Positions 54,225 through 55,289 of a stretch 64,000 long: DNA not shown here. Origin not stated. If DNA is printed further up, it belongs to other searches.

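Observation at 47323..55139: Expanded vWA / PP2C / kinase operon: one TerY-like vWA protein with two phosphatase-kinase pairs, one membrane-anchored and one FN3-decorated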

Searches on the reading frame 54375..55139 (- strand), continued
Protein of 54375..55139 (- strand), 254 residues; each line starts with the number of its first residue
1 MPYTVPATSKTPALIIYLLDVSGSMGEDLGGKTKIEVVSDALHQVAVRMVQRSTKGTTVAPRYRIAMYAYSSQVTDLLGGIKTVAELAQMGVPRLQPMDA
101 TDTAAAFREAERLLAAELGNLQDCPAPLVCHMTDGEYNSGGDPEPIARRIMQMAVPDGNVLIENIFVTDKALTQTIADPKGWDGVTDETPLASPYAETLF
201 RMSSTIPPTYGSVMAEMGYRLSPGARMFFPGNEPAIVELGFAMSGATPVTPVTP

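Call 93: search_protein_families(library=pfam, proteins=[L056:1028-5071:+, L056:9971-10750:+, L056:10582-11592:+], max_evalue=0.001)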
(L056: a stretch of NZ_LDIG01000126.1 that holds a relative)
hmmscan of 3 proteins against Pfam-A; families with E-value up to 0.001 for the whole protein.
L056:1028-5071:+ (1348 aa): 21 families
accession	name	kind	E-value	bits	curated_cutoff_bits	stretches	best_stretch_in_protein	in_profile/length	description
PF01580.24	FtsK_SpoIIIE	-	9.5e-66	221.8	24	3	461-644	16-220/221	FtsK/SpoIIIE family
PF13401.12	AAA_22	-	7.8e-22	78.4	27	2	489-641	4-123/130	AAA domain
PF13191.12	AAA_16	-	3.4e-14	54.1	32.6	2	481-626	16-159/167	AAA ATPase domain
PF00004.35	AAA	-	8.1e-10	39.7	21.2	0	840-995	3-125/131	ATPase family associated with various cellular activities (AAA)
PF05729.18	NACHT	-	3.7e-09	37.1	26.7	1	839-967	4-116/167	NACHT domain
PF01935.23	DUF87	-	1.5e-06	29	23.2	0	835-861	23-49/220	Helicase HerA, central domain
PF00910.28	RNA_helicase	-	2.2e-06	28.6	21.5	0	839-869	2-33/105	RNA helicase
PF04665.18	Pox_A32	-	2.2e-06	27.8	22.8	0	836-863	14-41/242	Poxvirus A32 protein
PF10412.15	TrwB_AAD_bind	-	2.7e-06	27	20.5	0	828-862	8-42/387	Type IV secretion-system coupling protein DNA-binding domain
PF13481.12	AAA_25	-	6.9e-06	26.2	27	0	832-922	28-111/195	AAA domain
PF13245.12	AAA_19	-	8.7e-06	26.4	25.1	0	493-617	14-109/134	AAA domain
PF13238.12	AAA_18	-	3.2e-05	24.8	29.4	0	840-905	3-45/128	AAA domain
PF01637.24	ATPase_2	-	4.1e-05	23.9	33.2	0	839-964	24-135/225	ATPase domain predominantly from Archaea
PF24883.2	NPHP3_N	-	0.00011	22.9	24.8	0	835-946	22-132/164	Nephrocystin 3, N-terminal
PF12775.13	AAA_7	-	0.00015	21.8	25.8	0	491-525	34-69/181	P-loop containing dynein motor region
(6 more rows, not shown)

L056:9971-10750:+ (260 aa): 1 family
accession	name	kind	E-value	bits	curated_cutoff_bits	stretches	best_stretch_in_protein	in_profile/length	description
PF13519.12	VWA_2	-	0.00035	21.6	27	1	25-129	1-93/107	von Willebrand factor type A domain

L056:10582-11592:+ (337 aa): 0 families
